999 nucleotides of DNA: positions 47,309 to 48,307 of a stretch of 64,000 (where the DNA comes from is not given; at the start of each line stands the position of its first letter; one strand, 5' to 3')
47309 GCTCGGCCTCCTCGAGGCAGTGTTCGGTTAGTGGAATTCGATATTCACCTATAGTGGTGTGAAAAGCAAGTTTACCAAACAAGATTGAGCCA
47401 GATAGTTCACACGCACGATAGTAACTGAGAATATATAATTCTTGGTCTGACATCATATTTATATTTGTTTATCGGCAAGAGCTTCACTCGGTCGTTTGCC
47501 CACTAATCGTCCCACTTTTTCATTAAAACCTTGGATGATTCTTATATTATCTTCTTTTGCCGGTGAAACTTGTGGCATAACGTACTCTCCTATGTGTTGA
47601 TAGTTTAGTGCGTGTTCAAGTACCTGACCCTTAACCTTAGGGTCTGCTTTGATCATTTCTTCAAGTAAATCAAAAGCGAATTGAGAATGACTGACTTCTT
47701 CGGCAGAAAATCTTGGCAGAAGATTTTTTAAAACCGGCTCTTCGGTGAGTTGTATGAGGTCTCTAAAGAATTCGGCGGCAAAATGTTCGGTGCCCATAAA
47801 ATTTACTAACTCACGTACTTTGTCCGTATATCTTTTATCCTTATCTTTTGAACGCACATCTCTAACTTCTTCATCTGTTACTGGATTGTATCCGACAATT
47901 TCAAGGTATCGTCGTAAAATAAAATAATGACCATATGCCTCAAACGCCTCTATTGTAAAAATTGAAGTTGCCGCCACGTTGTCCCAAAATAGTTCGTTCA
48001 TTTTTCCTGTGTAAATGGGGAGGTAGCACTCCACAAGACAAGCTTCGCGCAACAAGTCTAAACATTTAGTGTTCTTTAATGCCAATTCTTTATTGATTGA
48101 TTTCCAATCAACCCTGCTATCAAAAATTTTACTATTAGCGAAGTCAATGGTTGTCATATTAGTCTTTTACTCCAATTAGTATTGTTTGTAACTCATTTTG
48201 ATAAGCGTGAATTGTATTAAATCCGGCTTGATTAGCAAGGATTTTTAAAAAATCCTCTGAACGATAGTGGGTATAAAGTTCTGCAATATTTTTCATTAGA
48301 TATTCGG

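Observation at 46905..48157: Two adjacent small diiron-type (E..H helix) proteins inside the biosynthetic operon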

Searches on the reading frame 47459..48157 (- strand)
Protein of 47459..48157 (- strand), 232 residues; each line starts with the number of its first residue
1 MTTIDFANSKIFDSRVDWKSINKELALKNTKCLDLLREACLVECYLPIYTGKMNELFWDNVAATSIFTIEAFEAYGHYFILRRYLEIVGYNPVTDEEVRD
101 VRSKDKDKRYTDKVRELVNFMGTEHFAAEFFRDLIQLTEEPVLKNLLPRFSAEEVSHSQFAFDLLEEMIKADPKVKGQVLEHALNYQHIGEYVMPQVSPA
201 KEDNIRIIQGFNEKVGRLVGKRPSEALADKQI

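Call 3: search_protein_families(library=pfam, proteins=[window:47459-48157:-], max_evalue=0.1)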
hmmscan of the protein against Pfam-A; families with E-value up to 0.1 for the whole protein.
window:47459-48157:- (232 aa): 2 families
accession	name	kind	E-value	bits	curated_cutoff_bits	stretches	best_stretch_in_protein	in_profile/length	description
PF10118.14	Metal_hydrol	-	0.0012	19.1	33.2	1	86-169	84-171/247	Predicted metal-dependent hydrolase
PF14726.11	RTTN_N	-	0.039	15.2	25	0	133-175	23-63/97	Rotatin, an armadillo repeat protein, centriole functioning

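Call 4: search_protein_families(library=ncbifam, proteins=[window:47459-48157:-], max_evalue=0.1)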
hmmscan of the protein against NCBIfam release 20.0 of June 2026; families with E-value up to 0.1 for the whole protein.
window:47459-48157:- (232 aa): 1 family
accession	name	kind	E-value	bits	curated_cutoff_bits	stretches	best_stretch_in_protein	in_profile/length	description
NF045676.1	FeExpMbfA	equivalog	0.051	13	450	1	110-195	95-175/318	iron exporter MbfA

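Call 6: find_homologous_proteins(query=window:47459-48157:-)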
Query window:47459-48157:- (232 aa): 180 proteins with E <= 0.001 among 467 candidates; the best 120 are listed.
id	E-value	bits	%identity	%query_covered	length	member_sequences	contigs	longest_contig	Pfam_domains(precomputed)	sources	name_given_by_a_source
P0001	2.9e-138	477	92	100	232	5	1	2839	-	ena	-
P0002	4.2e-124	431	82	100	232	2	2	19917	-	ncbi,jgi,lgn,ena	-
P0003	2.9e-123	428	83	100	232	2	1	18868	-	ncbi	-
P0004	2.4e-121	422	81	100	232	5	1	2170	-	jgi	jgi:hypothetical protein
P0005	1.3e-119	416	81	98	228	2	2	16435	-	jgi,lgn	jgi:propanediol dehydratase large subunit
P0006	3.7e-119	415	78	100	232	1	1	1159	-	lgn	-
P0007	7.0e-119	414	80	100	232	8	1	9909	-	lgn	-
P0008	1.1e-118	413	77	100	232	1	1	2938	-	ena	-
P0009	1.2e-116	407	77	100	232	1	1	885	-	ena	-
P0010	2.0e-110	386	74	100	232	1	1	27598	-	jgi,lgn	-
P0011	2.6e-108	379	70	100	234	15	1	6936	-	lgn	-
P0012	5.3e-108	378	73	99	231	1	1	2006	-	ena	-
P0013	7.2e-108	378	74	100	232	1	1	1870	-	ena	-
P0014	2.0e-107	376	74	100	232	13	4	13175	-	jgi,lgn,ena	-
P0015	2.9e-101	356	89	81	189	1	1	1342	-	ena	-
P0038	7.7e-85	303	60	99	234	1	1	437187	-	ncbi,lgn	-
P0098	9.3e-73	263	53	94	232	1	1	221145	-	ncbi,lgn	ncbi:MAG: hypothetical protein QW727_00155 [Candidatus Pacearchaeota archaeon]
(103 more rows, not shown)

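Call 8: search_solved_structures(query=window:47459-48157:-, max_evalue=10)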
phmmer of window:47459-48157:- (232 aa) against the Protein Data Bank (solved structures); distinct sequences matched with E-value up to 10: 8.
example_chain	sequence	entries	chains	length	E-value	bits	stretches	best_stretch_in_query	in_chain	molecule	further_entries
1za0_A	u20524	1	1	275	3.3e-06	30.6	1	73-166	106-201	POSSIBLE ACYL-[ACYL-CARRIER PROTEIN] DESATURASE DESA2 (ACYL-[ACP] DESATURASE) (STEAROYL-AC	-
4r42_A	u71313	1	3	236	0.61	13.4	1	112-172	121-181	Alr3090 protein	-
6j42_A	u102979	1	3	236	0.61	13.4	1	112-172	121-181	Alr3090 protein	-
7ews_A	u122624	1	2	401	0.85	12.9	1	96-203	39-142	arginine kinase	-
7khd_A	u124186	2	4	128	1.5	12.1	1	75-145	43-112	Tumor necrosis factor ligand superfamily member 18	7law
3b93_A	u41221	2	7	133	1.5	12.1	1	75-145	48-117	Tumor necrosis factor ligand superfamily member 18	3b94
2r30_A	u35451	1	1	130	1.6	12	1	75-145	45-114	Tumor necrosis factor ligand superfamily member 18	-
2q1m_A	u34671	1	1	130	1.6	12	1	75-145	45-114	Tumor necrosis factor ligand superfamily member 18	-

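Call 16: find_encoding_contigs(protein=P0038, flank=10000, max_places=3)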
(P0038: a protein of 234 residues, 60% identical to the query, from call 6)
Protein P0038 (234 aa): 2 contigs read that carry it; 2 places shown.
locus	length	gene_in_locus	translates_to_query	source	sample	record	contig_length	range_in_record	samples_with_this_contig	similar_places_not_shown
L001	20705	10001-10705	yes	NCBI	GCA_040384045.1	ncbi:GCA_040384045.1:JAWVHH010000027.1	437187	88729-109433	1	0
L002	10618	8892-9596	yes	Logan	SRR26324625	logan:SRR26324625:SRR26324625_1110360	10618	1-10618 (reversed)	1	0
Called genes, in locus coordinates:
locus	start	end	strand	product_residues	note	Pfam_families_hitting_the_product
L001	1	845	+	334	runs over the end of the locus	PF02388:FemAB, PF13480:Acetyltransf_6, PF02388:FemAB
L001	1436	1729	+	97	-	-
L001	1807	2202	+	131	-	PF10000:ACT_3 (weak), PF13840:ACT_7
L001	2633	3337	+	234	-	PF02557:VanY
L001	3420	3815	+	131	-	PF18905:DUF5661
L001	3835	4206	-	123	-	PF01553:Acyltransferase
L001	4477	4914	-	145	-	PF10604:Polyketide_cyc2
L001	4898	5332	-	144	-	-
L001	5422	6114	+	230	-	PF01648:ACPS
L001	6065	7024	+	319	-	PF08545:ACP_syn_III (weak), PF08541:ACP_syn_III_C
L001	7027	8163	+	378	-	PF01073:3Beta_HSD, PF01370:Epimerase, PF02719:Polysacc_synt_2 (weak), PF04321:RmlD_sub_bind (weak), PF07993:NAD_binding_4, PF16363:GDP_Man_Dehyd (weak)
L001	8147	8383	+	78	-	-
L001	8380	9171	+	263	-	-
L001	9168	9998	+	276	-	PF08242:Methyltransf_12 (weak), PF08241:Methyltransf_11 (weak), PF13649:Methyltransf_25 (weak)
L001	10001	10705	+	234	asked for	-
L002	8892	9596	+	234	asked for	-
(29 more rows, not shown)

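Call 17: predict_structure(alignment_id=A1)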
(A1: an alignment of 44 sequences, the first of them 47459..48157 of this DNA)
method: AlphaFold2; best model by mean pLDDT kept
length: 232 residues; sequences in the alignment: 44
mean_pLDDT: 96.0   pTM: 0.92
mean pLDDT of the five models: 96.0, 95.6, 95.6, 95.5, 94.9
residues with pLDDT >= 90: 214; 70-90: 15; 50-70: 3; < 50: 0
segments of 3 or more residues with pLDDT < 50: none
pLDDT, mean of each block of 10 residues (from residue 1): 88 96 97 98 98 98 98 98 98 98 97 98 98 97 98 98 98 98 98 95 91 97 86 61
secondary structure, 60 per line:
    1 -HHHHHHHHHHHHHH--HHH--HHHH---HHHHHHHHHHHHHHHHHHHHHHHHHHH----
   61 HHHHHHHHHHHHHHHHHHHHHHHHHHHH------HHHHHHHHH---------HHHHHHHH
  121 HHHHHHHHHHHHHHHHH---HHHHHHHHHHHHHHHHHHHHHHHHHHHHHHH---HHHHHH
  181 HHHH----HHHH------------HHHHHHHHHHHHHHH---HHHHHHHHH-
elements in order: H2-15 H23-26 H30-56 H61-88 H95-103 H113-137 H141-171 H175-184 H189-192 H205-219 H223-231
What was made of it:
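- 47459..48157 (-): FerA, 232 aa: divergent small acyl-ACP-desaturase-like ferritin-fold dimetal protein. Model pLDDT 96 (call 17).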

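Call 21: fold_search(model_id=the predicted structure, library=pdb)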
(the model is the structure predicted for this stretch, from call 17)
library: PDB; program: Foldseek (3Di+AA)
matches with E <= 10: 512; with E <= 0.001: 0
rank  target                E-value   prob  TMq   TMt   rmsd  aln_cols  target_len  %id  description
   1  7qbk                  2.2e-03  1.00  0.56  0.47   7.9       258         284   16  Crystal structure of a second homolog of R2-like ligand-binding oxidase in Sulfolobus acidocaldarius (SaR2loxII) (released 2022-04-06)
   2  7t63_B                4.7e-03  1.00  0.53  0.38   8.9       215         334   17  Crystal structure of a delta 6 18:0-ACP desaturase from Thunbergia laurifolia (released 2022-07-13)
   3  7t63_A                1.0e-02  1.00  0.52  0.38   8.6       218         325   17  Crystal structure of a delta 6 18:0-ACP desaturase from Thunbergia laurifolia (released 2022-07-13)
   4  4v0j_D                1.2e-02  1.00  0.51  0.39   9.1       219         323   16  The channel-block Ser202Glu, Thr104Lys double mutant of Stearoyl-ACP- Desaturase from Castor bean (Ricinus communis) (released 2015-08-26)
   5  2uw1_B                1.6e-02  1.00  0.59  0.42   8.5       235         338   13  Ivy Desaturase Structure (released 2007-05-08)
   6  6f6f                  1.6e-02  1.00  0.57  0.48  10.9       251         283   13  R2-like ligand-binding oxidase V72I mutant with aerobically reconstituted Mn/Fe cofactor (released 2018-07-04)
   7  4v0j_B                1.8e-02  1.00  0.55  0.40   8.1       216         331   17  The channel-block Ser202Glu, Thr104Lys double mutant of Stearoyl-ACP- Desaturase from Castor bean (Ricinus communis) (released 2015-08-26)
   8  4v0j_C                2.4e-02  1.00  0.51  0.38   9.1       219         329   16  The channel-block Ser202Glu, Thr104Lys double mutant of Stearoyl-ACP- Desaturase from Castor bean (Ricinus communis) (released 2015-08-26)
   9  6d9f_A                2.6e-02  1.00  0.55  0.41  10.4       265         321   14  Protein 60 with aldehyde deformylating oxidase activity from Kitasatospora setae (released 2019-05-08)
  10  7qbp                  2.6e-02  1.00  0.53  0.44   6.8       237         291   15  Crystal structure of R2-like ligand-binding oxidase from Saccharopolyspora Erythraea (released 2022-04-06)
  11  6sf4_A                2.7e-02  1.00  0.55  0.45   6.2       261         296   12  Apo form of the ribonucleotide reductase NrdB protein from Leeuwenhoekiella blandensis (released 2019-08-28)
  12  2xz1_A                3.0e-02  1.00  0.55  0.38   8.2       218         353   16  The Structure of the 2:2 (Fully Occupied) Complex Between Stearoyl Acyl Carrier Protein Desaturase from Ricinus Commun (released 2011-09-07)
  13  1oq9                  3.2e-02  1.00  0.54  0.39   8.8       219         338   16  The Crystal Structure of the Complex between Stearoyl Acyl Carrier Protein Desaturase from Ricinus Communis (Castor Bean (released 2003-05-13)
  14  4v0j_A                3.2e-02  1.00  0.55  0.41   8.0       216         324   17  The channel-block Ser202Glu, Thr104Lys double mutant of Stearoyl-ACP- Desaturase from Castor bean (Ricinus communis) (released 2015-08-26)
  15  4v0j_E                3.2e-02  1.00  0.52  0.38   9.0       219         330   16  The channel-block Ser202Glu, Thr104Lys double mutant of Stearoyl-ACP- Desaturase from Castor bean (Ricinus communis) (released 2015-08-26)
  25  1za0                  3.8e-02  1.00  0.50  0.48   7.0       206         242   19  X-ray structure of putative acyl-ACP desaturase DesA2 from Mycobacterium tuberculosis H37Rv (released 2005-06-07)
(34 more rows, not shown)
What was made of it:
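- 47459..48157 (-): Foldseek best matches are R2lox and acyl-ACP desaturases (call 21).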

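Call 23: find_related_loci(query=A1, collection=genome_contigs, flank=10000)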
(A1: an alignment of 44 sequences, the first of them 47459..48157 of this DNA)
Query A1 (232 aa) in genome_contigs; peptide patterns used: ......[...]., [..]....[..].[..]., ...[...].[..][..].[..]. (x = any residue, [..] = any of these).
163 stretches matched a pattern; 16 encode a relative of the query (tblastn E <= 1e-3); 16 distinct loci.
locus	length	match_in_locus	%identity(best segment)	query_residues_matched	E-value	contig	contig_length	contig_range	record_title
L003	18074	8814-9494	79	1-227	1e-125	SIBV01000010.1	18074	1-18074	MAG: Candidatus Zambryskibacteria bacterium isolate Baikal-deep-G185 BACOMB-C14861, whole genome shotgun sequence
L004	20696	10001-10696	74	1-232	2e-119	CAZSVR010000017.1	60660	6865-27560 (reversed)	MAG TPA_asm: uncultured Anaerolineaceae bacterium isolate SRP119689_co1_253 genome assembly, contig: NODE_544_length_606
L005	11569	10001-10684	56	3-230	3e-89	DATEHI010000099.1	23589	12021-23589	MAG TPA_asm: Candidatus Dormiibacterota bacterium isolate SMAG_U8807 k141_714964, whole genome shotgun sequence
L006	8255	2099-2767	56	8-230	3e-88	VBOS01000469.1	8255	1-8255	MAG: Candidatus Eisenbacteria bacterium isolate WS_2 14_0903_13_30cm_scaffold_7858024, whole genome shotgun sequence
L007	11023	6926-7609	57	3-230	6e-87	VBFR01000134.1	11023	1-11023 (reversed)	MAG: Chloroflexi bacterium isolate CF_57 14_0929_12_20cm_scaffold_6705, whole genome shotgun sequence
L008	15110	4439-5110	54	1-224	6e-86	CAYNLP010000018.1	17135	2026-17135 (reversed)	MAG TPA_asm: uncultured Methanosarcinales archaeon isolate SRP185896_co1_144 genome assembly, contig: NODE_1830_length_1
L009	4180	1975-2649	56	1-225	1e-83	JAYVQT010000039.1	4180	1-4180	MAG: Candidatus Paceibacterota bacterium isolate GL72_UP_metabat_91 GL72_UP_metabat_91_38, whole genome shotgun sequence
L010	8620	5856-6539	53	1-228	2e-80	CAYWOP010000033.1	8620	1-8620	MAG TPA_asm: uncultured Methanosarcinales archaeon isolate SRP185896_co1_402 genome assembly, contig: NODE_7395_length_8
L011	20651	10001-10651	53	9-225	1e-79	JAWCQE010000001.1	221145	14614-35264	MAG: Candidatus Pacearchaeota archaeon isolate JZ-2_201901_bins_146 JZ-2_201901_bins_146_scaffold_1, whole genome shotgu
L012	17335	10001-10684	52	1-228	3e-79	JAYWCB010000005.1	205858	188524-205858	MAG: Candidatus Paceibacterota bacterium isolate GL94_DN_metabat_15 GL94_DN_metabat_15_4, whole genome shotgun sequence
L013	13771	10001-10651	54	9-225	8e-77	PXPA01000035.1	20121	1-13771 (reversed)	MAG: Parcubacteria group bacterium SW_6_46_9 sw_6_scaffold_311, whole genome shotgun sequence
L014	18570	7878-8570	47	1-231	2e-69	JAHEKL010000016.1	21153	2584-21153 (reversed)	MAG: Gammaproteobacteria bacterium isolate Ww582 NODE_6631_length_21153_cov_2.556105, whole genome shotgun sequence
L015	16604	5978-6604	48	18-226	2e-64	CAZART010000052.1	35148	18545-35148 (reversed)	MAG TPA_asm: uncultured Rhodothermales bacterium isolate SRP284430_co1_216 genome assembly, contig: NODE_534_length_3514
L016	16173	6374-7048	44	1-225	3e-61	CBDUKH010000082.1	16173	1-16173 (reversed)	MAG TPA_asm: uncultured Rhodothermales bacterium isolate SRR22808126_binner12_Refined_119 genome assembly, contig: ERZ25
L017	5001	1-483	55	70-230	2e-55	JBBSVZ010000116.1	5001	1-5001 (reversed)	MAG: Nanoarchaeota archaeon isolate H43-bin159_1 H43_bin159_1_000000000116, whole genome shotgun sequence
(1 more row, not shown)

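Call 27: search_solved_structures(query=A1, max_evalue=1, show_alignments=3)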
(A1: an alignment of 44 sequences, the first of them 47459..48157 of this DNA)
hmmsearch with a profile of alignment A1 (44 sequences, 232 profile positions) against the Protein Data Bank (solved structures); distinct sequences matched with E-value up to 1: 10.
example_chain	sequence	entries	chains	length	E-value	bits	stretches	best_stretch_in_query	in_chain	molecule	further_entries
1za0_A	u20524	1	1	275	1.2e-09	41.4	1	73-193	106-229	POSSIBLE ACYL-[ACYL-CARRIER PROTEIN] DESATURASE DESA2 (ACYL-[ACP] DESATURASE) (STEAROYL-AC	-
9u78_A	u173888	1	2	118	7.2e-06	29.1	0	131-158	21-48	Single Chain Protein of De Novo Designed Helix Bundles-4EH2 with KDPV Loop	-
2fzf_A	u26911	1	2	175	0.0023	20.9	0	113-157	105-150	hypothetical protein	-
7dww_B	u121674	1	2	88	0.1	15.5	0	193-227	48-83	msDPBB_sym2 protein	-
4r42_A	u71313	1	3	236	0.11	15.3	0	112-165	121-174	Alr3090 protein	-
6j42_A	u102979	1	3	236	0.12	15.3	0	112-165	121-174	Alr3090 protein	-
9i5v_d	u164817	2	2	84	0.13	15.2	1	120-167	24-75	Small ribosomal subunit protein bS20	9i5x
1z47_A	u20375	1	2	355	0.28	14.1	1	89-142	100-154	putative ABC-transporter ATP-binding protein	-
5n5f_A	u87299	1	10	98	0.31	13.9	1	115-168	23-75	encapsulated ferritin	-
7oe2_1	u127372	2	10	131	0.64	12.9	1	115-168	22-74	Haliangium ochraceum Encapsulated ferritin localisation sequence | Haliangium ochraceum encapsulated ferritin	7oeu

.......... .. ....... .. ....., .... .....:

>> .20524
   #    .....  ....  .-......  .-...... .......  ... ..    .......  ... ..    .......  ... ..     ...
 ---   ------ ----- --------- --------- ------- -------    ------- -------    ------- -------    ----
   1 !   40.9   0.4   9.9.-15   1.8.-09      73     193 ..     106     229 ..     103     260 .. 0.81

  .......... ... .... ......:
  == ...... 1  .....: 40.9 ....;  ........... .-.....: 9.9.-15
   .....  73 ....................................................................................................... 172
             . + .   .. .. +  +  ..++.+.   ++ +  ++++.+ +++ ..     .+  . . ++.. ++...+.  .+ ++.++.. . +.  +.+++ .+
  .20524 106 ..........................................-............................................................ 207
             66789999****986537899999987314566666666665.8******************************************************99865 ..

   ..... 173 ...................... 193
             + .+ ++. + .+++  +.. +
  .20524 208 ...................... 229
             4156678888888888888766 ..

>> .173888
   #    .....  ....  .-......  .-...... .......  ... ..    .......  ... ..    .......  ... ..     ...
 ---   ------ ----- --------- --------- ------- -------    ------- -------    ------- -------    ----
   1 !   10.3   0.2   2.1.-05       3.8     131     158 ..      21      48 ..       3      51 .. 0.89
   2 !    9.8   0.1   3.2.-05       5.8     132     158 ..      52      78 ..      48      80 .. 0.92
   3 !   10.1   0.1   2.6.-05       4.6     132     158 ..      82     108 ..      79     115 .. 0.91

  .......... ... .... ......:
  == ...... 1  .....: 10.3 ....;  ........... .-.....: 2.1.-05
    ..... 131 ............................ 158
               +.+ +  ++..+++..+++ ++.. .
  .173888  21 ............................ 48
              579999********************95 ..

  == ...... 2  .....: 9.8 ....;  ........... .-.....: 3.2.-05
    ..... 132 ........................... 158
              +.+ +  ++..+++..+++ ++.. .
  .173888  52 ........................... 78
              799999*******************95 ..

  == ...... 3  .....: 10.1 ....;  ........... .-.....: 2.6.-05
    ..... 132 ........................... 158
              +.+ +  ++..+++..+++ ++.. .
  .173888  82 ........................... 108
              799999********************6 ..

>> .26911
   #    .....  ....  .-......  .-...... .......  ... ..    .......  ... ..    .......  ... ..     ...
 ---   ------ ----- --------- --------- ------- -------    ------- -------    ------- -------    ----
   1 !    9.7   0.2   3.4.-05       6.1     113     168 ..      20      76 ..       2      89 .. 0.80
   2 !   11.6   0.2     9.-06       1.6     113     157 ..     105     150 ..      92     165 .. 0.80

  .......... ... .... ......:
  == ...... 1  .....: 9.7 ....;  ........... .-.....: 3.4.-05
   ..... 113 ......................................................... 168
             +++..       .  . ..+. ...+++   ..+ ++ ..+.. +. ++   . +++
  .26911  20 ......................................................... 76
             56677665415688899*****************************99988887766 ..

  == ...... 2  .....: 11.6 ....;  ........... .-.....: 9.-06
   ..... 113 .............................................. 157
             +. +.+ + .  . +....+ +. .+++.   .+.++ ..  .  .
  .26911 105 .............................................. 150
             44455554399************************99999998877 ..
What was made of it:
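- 47459..48157 (-): Family profile matches DesA2 1za0 at E 1.2e-9 (call 27).
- On Soluble acyl-ACP desaturase (PF03405): The FerA profile matches DesA2 at E 1.2e-9 (call 27).
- The FerA family profile matches DesA2 at E 1.2e-9 (call 27).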
